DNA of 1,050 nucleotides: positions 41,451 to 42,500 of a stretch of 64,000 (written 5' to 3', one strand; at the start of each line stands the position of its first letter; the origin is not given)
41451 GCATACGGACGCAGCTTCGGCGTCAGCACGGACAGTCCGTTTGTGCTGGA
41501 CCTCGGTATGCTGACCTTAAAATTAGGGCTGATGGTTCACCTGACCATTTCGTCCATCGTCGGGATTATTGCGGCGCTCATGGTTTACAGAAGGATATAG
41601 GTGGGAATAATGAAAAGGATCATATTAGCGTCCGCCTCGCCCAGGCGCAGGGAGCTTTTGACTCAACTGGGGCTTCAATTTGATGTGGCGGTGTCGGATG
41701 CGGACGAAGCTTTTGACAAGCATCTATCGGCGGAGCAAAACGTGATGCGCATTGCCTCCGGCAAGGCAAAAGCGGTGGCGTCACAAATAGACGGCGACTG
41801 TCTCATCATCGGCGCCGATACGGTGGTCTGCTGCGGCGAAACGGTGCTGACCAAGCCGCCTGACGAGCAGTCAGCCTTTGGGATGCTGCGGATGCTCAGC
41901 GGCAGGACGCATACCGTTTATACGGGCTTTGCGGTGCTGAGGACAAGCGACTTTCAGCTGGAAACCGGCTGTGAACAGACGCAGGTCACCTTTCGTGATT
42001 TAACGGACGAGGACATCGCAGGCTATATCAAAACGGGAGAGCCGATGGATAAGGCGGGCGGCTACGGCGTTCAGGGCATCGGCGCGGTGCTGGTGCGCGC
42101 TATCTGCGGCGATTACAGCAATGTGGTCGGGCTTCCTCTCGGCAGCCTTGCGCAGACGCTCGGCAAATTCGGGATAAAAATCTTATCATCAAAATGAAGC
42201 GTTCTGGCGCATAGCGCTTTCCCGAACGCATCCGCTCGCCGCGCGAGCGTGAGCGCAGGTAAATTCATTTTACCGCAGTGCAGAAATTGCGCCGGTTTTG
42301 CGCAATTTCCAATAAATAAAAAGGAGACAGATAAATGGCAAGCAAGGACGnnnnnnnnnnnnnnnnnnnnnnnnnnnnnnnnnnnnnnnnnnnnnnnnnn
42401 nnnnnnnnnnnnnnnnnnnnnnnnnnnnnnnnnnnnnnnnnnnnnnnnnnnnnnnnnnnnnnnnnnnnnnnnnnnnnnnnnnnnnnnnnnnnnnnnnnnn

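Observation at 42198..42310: Paralogous about 110-nt structured intergenic element with compensatory stem changes (copy A, maf-mreB spacer)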

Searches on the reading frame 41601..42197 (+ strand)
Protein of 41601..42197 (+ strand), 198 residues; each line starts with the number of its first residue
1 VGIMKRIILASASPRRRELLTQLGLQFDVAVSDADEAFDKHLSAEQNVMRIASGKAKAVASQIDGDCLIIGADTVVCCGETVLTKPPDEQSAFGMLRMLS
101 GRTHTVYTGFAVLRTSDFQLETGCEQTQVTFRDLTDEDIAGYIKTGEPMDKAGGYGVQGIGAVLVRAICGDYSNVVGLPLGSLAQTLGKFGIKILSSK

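Call 29: find_homologous_proteins(query=window:41601-42197:+, max_evalue=1e-30)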
Query window:41601-42197:+ (198 aa): 6510 proteins with E <= 1e-30 among 8000 candidates; the best 120 are listed.
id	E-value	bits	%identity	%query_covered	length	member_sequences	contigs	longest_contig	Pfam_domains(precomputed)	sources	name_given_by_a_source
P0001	2.9e-122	423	100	98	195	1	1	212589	PF02545.20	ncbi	-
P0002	1.5e-67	245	60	97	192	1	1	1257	PF02545.20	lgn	-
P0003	1.4e-63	232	57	97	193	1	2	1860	PF02545.20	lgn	-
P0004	3.7e-63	230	57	97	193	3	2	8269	PF02545.20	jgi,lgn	jgi:septum formation protein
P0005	5.8e-63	230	59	97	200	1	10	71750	PF02545.20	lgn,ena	-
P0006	1.1e-59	219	61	97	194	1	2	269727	PF02545.20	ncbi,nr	ncbi:MAG: Septum formation protein Maf [Firmicutes bacterium ADurb.Bin193]|nr:MAG: Septum formation 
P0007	1.8e-58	215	58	98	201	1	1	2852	PF02545.20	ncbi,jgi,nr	ncbi:MAG: Maf family protein [Clostridiales bacterium]|jgi:septum formation protein|nr:Maf family pr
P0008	6.4e-57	210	58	95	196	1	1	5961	PF02545.20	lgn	-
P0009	8.1e-56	206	56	96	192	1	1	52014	PF02545.20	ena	-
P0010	9.6e-56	206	57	96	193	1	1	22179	PF02545.20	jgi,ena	-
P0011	2.6e-54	201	56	94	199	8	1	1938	PF02545.20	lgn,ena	-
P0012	1.6e-53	199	56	97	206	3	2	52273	PF02545.20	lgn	-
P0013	1.8e-53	199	55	95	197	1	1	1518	PF02545.20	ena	-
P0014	2.3e-53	198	54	97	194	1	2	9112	PF02545.20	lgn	-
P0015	2.9e-53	198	56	97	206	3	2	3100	PF02545.20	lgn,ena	-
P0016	5.2e-53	197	54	92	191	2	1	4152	PF02545.20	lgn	-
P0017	6.3e-53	197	59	91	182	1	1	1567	PF02545.20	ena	-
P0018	7.8e-53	197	55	89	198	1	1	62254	PF02545.20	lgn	-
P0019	1.6e-52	196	54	93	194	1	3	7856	PF02545.20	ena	-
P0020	2.2e-52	195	-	-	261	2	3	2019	PF02545.20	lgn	-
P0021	2.2e-52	195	55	93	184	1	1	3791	PF02545.20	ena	-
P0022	3.2e-52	195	59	91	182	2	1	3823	PF02545.20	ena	-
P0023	4.3e-52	194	55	95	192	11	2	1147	PF02545.20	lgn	-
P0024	5.1e-52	194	57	93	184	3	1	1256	PF02545.20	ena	-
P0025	8.3e-52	193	55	98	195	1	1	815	PF02545.20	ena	-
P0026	1.2e-51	193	54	95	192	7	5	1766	PF02545.20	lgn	-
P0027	1.4e-51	192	55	97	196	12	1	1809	PF02545.20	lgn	-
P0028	1.8e-51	192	52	97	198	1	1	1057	PF02545.20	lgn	-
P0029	1.9e-51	192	56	92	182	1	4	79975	PF02545.20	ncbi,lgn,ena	-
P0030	2.7e-51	192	51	93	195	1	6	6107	PF02545.20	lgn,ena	-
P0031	3.3e-51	191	54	98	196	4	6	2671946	PF02545.20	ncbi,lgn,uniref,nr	ncbi:MAG: septum formation inhibitor Maf [Moorella humiferrea]|uniref:dTTP/UTP pyrophosphatase n=1 T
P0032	3.5e-51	191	53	95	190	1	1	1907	PF02545.20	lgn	-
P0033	3.6e-51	191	52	97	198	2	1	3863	PF02545.20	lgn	-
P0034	5.2e-51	191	55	93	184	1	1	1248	PF02545.20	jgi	jgi:septum formation protein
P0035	5.3e-51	191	54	95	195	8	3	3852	PF02545.20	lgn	-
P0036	6.3e-51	190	55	93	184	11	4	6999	PF02545.20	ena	-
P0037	6.4e-51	190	55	93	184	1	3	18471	PF02545.20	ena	-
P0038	6.5e-51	190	52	93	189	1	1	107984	PF02545.20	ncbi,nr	ncbi:MAG: Maf family protein [Clostridiales bacterium]|nr:Maf family protein [Clostridiales bacteriu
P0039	6.9e-51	190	53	97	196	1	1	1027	PF02545.20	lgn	-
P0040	8.7e-51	190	54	93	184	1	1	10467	PF02545.20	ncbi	-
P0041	1.2e-50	189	53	97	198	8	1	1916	PF02545.20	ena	-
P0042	1.3e-50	189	52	98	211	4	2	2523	PF02545.20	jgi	-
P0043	1.3e-50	189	54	97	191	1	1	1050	PF02545.20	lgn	-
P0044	1.6e-50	189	54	97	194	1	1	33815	PF02545.20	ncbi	-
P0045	1.6e-50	189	53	97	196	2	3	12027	PF02545.20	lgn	-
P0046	1.9e-50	189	54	93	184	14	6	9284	PF02545.20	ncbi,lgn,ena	-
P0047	2.1e-50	189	52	97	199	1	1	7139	PF02545.20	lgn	-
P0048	2.5e-50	188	50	96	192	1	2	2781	PF02545.20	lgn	-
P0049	2.8e-50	188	51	97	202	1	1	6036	PF02545.20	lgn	-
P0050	2.8e-50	188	56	93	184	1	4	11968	PF02545.20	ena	-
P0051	2.9e-50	188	58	92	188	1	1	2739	PF02545.20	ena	-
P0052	3.2e-50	188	53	97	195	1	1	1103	PF02545.20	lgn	-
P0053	3.7e-50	188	51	93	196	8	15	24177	PF02545.20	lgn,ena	-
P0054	5.7e-50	187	49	97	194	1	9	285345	PF02545.20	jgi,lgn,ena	-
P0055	5.7e-50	187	54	97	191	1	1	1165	PF02545.20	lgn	-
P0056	5.8e-50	187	53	95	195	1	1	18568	PF02545.20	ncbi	-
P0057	6.6e-50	187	54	93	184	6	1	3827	PF02545.20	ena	-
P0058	6.7e-50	187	52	97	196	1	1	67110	PF02545.20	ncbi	-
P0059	6.7e-50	187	53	97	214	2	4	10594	PF02545.20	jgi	jgi:septum formation protein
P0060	7.7e-50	187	53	93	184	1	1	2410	PF02545.20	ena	-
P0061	8.3e-50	187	55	97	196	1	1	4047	PF02545.20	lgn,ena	-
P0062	8.7e-50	187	52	97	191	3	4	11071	PF02545.20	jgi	jgi:septum formation protein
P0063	9.5e-50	187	52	94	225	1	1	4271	PF02545.20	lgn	-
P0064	1.1e-49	186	56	91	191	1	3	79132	PF02545.20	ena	-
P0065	1.3e-49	186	54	93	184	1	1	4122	PF02545.20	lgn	-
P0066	1.5e-49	186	49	97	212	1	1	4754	PF02545.20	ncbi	-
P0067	1.7e-49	186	52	97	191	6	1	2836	PF02545.20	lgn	-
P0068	1.8e-49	186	51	96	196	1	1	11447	PF02545.20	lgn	-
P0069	1.8e-49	186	53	97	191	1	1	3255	PF02545.20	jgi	jgi:septum formation protein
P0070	2.0e-49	185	55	92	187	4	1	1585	PF02545.20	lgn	-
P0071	2.0e-49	185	55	95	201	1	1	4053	PF02545.20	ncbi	-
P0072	2.3e-49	185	54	93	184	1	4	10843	PF02545.20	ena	-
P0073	2.5e-49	185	53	95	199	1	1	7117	PF02545.20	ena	-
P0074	2.5e-49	185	57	93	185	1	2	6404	PF02545.20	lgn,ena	-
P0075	2.5e-49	185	51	97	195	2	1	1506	PF02545.20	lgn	-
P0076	2.8e-49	185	53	94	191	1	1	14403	PF02545.20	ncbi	-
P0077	3.4e-49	185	52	97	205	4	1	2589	PF02545.20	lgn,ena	-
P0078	3.6e-49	185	53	91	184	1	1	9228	PF02545.20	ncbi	-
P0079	3.7e-49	185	51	97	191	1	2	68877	PF02545.20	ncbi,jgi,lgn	-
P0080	6.1e-49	184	50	96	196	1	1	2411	PF02545.20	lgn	-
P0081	6.3e-49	184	54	93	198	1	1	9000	PF02545.20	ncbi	-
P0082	6.9e-49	184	57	92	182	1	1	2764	PF02545.20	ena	-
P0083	7.1e-49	184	52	97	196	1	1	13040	PF02545.20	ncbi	-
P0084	7.1e-49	184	51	97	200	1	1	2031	PF02545.20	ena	-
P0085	8.2e-49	183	53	93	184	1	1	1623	PF02545.20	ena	-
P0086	8.3e-49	183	54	96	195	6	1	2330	PF02545.20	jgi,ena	-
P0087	9.0e-49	183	52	95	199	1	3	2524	PF02545.20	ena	-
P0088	9.9e-49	183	53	97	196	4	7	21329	PF02545.20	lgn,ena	-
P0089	1.1e-48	183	49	95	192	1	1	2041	PF02545.20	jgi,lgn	jgi:septum formation protein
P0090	1.3e-48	183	51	96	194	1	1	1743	PF02545.20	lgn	-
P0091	1.5e-48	183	55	97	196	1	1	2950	PF02545.20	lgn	-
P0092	1.5e-48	183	49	97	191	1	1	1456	PF02545.20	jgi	jgi:septum formation protein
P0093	1.5e-48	183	50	97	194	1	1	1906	PF02545.20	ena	-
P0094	1.5e-48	183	51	96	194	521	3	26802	PF02545.20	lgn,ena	-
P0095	1.7e-48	182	53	97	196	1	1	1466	PF02545.20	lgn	-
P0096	1.7e-48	182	53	97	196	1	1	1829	PF02545.20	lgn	-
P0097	1.8e-48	182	51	97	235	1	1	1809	PF02545.20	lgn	-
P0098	1.8e-48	182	54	95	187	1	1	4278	PF02545.20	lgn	-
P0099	1.9e-48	182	49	96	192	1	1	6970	PF02545.20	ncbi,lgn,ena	-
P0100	2.0e-48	182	53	97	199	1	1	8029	PF02545.20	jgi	jgi:septum formation protein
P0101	2.0e-48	182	51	96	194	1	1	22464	PF02545.20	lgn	-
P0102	2.0e-48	182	52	97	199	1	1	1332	PF02545.20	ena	-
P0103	2.1e-48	182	51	97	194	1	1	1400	PF02545.20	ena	-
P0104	2.1e-48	182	53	95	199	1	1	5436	PF02545.20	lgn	-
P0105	2.1e-48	182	55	94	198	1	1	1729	PF02545.20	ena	-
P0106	2.2e-48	182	52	92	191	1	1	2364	PF02545.20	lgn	-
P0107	2.2e-48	182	52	97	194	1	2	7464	PF02545.20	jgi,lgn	-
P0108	2.3e-48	182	53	96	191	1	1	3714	PF02545.20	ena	-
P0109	2.4e-48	182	50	97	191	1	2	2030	PF02545.20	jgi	-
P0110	2.5e-48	182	50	96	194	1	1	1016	PF02545.20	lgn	-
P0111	2.6e-48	182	51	97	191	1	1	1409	PF02545.20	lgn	-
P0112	2.7e-48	182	53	97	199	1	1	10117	PF02545.20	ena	-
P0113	2.7e-48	182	52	97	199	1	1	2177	PF02545.20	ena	-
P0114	2.9e-48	182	50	96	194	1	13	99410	PF02545.20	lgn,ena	-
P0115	3.0e-48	182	53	91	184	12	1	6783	PF02545.20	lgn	-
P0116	3.1e-48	182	51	97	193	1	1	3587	PF02545.20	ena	-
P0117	3.2e-48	182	49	96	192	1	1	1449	PF02545.20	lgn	-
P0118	3.3e-48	181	52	95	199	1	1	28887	PF02545.20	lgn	-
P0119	3.4e-48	181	53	97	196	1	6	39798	PF02545.20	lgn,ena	-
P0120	3.4e-48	181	50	96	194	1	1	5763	PF02545.20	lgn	-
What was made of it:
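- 41601..42197 (+): maf, the gene upstream of copy A. Homologs carry PF02545 (call 29).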

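Call 30: find_encoding_contigs(protein=P0001, flank=1000, max_places=3)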
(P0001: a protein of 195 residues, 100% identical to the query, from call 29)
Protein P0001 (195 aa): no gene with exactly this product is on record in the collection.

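Call 31: find_encoding_contigs(protein=P0006, flank=3000, max_places=3)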
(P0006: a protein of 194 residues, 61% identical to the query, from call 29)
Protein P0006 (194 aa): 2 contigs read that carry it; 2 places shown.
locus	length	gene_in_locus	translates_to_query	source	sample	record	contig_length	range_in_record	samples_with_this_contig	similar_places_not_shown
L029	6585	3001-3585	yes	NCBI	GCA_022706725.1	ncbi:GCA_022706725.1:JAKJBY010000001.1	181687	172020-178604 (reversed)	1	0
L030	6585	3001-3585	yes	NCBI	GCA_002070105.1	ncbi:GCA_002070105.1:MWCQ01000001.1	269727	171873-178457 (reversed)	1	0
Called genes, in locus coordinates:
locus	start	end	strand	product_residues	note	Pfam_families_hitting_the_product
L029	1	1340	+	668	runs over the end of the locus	PF01136:Peptidase_U32, PF12392:DUF3656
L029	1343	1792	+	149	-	PF00692:dUTPase, PF22769:DCD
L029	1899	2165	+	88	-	PF07009:NusG_II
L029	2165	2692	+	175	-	PF07456:Hpre_diP_synt_I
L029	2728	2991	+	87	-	PF14209:DUF4321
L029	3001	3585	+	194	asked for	PF02545:Maf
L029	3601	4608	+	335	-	PF06723:MreB_Mbl, PF00022:Actin, PF00012:HSP70, PF14450:FtsA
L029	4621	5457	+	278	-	PF04085:MreC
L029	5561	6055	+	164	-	PF04093:MreD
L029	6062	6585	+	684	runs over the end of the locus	PF03717:PBP_dimer, PF00905:Transpeptidase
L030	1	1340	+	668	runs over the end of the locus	PF01136:Peptidase_U32, PF12392:DUF3656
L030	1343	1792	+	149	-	PF00692:dUTPase, PF22769:DCD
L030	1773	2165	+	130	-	PF07009:NusG_II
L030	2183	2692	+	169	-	PF07456:Hpre_diP_synt_I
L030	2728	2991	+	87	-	PF14209:DUF4321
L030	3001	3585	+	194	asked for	PF02545:Maf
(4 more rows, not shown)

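Call 32: find_encoding_contigs(protein=P0005, flank=3000, max_places=3)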
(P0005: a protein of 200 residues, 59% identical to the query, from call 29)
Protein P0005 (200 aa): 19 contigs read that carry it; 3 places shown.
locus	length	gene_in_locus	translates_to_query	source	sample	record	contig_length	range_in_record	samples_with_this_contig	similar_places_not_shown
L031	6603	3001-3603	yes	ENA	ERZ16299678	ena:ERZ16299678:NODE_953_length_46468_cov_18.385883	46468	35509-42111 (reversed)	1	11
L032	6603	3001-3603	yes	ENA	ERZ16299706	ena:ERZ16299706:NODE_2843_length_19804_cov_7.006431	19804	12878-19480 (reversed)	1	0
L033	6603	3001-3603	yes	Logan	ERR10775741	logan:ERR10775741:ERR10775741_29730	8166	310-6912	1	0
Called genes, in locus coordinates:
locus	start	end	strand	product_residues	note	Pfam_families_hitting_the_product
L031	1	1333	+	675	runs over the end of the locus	PF01136:Peptidase_U32, PF12392:DUF3656, PF01136:Peptidase_U32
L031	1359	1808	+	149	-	PF00692:dUTPase, PF22769:DCD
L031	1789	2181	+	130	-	PF07009:NusG_II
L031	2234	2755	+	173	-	PF07456:Hpre_diP_synt_I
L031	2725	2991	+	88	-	PF14209:DUF4321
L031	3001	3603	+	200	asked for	PF02545:Maf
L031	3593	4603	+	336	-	PF06723:MreB_Mbl, PF00022:Actin, PF25216:Volactin (weak), PF00012:HSP70, PF14450:FtsA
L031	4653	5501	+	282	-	PF04085:MreC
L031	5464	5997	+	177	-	PF04093:MreD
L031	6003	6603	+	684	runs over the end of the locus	PF03717:PBP_dimer, PF00905:Transpeptidase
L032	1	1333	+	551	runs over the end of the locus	?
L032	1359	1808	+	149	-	PF00692:dUTPase, PF22769:DCD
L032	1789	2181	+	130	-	PF07009:NusG_II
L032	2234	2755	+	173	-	PF07456:Hpre_diP_synt_I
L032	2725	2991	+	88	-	PF14209:DUF4321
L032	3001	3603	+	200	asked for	PF02545:Maf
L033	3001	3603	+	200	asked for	PF02545:Maf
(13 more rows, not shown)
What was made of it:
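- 41601..42197 (+): Synteny with relatives (calls 31, 32).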

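Call 67: list_cluster_members(proteins=[P0001])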
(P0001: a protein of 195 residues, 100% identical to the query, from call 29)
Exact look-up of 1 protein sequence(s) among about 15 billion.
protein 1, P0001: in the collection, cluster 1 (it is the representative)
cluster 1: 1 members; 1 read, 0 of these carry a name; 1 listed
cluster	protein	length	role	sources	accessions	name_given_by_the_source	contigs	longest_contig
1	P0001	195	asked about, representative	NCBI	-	-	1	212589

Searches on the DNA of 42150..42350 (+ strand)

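Call 7: search_rna_families(source=window, start=42150, end=42350, threshold=evalue, max_evalue=10, show_alignments=3)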
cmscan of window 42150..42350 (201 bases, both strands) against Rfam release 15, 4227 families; matches with E-value up to 10: 7.
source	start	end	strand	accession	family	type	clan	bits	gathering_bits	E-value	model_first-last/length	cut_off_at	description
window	42156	42251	+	RF01411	BsrF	Gene; sRNA;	-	17.1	50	0.52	1-113/113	no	BsrF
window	42277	42337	+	RF03084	DUF2815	Gene; sRNA;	-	14.9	41.2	2.8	1-62/62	no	DUF2815 RNA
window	42188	42313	+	RF00512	Leu_leader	Cis-reg; leader;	-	13.3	50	2.3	1-148/148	no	Leucine operon leader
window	42203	42217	+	RF02939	COG2908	Cis-reg;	-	12.7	58.7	1.3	26-40/45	no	COG2908 RNA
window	42287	42334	+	RF00026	U6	Gene; snRNA; splicing;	CL00009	11.7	44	1.9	1-46/105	no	U6 spliceosomal RNA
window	42158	42198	-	RF01130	sR46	Gene; snRNA; snoRNA; CD-box;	-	11.6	50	1.9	1-56/56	no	Small nucleolar RNA sR46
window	42162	42222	-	RF02823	LPR69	Gene; sRNA;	-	10.9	40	9.3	1-82/82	no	Legionella RNA 69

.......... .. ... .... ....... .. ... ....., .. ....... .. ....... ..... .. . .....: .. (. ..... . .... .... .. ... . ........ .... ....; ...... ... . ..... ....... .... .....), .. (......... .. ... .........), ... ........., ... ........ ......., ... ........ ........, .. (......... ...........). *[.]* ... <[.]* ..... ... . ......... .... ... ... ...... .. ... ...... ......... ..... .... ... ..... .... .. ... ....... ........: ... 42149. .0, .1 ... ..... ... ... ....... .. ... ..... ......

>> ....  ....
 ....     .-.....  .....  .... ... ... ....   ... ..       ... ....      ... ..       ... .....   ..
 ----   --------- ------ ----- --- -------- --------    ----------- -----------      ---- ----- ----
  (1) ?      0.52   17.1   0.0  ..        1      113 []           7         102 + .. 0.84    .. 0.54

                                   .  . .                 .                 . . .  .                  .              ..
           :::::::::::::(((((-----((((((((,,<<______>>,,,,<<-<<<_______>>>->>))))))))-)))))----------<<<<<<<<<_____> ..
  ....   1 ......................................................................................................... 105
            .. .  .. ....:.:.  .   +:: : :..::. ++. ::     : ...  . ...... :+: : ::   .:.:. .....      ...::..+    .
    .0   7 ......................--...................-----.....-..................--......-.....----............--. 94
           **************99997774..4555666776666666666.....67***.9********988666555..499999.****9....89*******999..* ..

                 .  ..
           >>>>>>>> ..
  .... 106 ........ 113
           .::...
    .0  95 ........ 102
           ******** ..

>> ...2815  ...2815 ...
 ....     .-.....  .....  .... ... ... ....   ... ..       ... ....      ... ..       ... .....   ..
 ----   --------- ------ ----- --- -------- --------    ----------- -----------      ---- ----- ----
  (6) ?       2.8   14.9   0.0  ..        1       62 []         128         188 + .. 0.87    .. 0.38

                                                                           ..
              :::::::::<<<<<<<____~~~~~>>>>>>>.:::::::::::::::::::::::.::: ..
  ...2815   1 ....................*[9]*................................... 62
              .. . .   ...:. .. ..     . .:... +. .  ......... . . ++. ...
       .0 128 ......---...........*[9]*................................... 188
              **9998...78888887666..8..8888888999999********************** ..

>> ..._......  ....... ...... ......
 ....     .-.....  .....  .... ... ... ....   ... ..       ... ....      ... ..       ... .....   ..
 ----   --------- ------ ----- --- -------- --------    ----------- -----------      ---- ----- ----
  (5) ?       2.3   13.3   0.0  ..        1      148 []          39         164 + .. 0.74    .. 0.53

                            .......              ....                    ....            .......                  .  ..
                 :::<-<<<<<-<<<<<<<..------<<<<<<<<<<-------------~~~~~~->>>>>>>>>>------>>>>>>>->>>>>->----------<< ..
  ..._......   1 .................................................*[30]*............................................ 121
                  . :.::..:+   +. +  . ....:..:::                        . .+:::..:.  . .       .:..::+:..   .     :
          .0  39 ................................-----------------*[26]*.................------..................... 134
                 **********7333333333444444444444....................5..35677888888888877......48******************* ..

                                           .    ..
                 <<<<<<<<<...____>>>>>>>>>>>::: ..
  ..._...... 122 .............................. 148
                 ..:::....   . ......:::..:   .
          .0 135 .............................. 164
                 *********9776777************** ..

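Call 58: build_rna_model(alignment_id=A2, structure=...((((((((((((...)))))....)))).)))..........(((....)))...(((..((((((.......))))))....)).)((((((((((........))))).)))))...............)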
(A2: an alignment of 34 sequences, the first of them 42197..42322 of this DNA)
Model R1 built from alignment A2 (34 sequences, 134 columns); structure: as given.
model positions 128; base pairs 34; branch points 3; effective number of sequences 1.18; information 0.591 bits per position. Calibrated on 0.2 Mb of random sequence (short: E-values are rough).
structure used (alignment columns):
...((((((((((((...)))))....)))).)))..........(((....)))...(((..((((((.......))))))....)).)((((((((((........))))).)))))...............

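Call 59: search_with_rna_model(model_id=R1, source=window, filters=off, max_evalue=1)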
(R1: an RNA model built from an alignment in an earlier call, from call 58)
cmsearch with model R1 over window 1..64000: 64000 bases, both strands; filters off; matches with E-value up to 1: 18.
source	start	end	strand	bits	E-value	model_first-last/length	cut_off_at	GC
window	58606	58735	+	125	5.6e-45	1-128/128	no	0.43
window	42196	42324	+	124.1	1.3e-44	1-128/128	no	0.53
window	22792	22935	-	46.9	1.3e-15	1-128/128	no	0.55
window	49050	49108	+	17.4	0.00017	1-128/128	no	0.46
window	42283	42309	-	15.5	0.00085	87-113/128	no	0.48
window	22591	22695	-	14.8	0.0016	1-128/128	no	0.35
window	22475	22607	+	14.6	0.0019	1-128/128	no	0.47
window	62768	62859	-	14.3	0.0024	1-128/128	no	0.25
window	33449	33578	-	13.7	0.004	1-128/128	no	0.64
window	28488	28593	-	11.3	0.033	1-128/128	no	0.3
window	2696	2761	+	9.5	0.15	1-128/128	no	0.59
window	28458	28534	+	8.5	0.37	1-128/128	no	0.25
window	33431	33504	+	8.4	0.4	1-128/128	no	0.38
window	58693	58720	-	8.2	0.49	87-113/128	no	0.21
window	22672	22733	+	8.1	0.51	1-128/128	no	0.34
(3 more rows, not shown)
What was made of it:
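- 42196..42324 (+): Copy A, a full element (M1-M2-M3-M4 plus an A-rich tail). It starts directly after the maf stop codon (TGA, 42195-42197) and ends in the A-run that merges into the mreB ribosome-binding site. Covariance model R1 scores it at 124 bits, E=1.3e-44 (call 59).
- Checked: A covariance model built from the family scores A at 124 bits and B at 125 bits (call 59).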
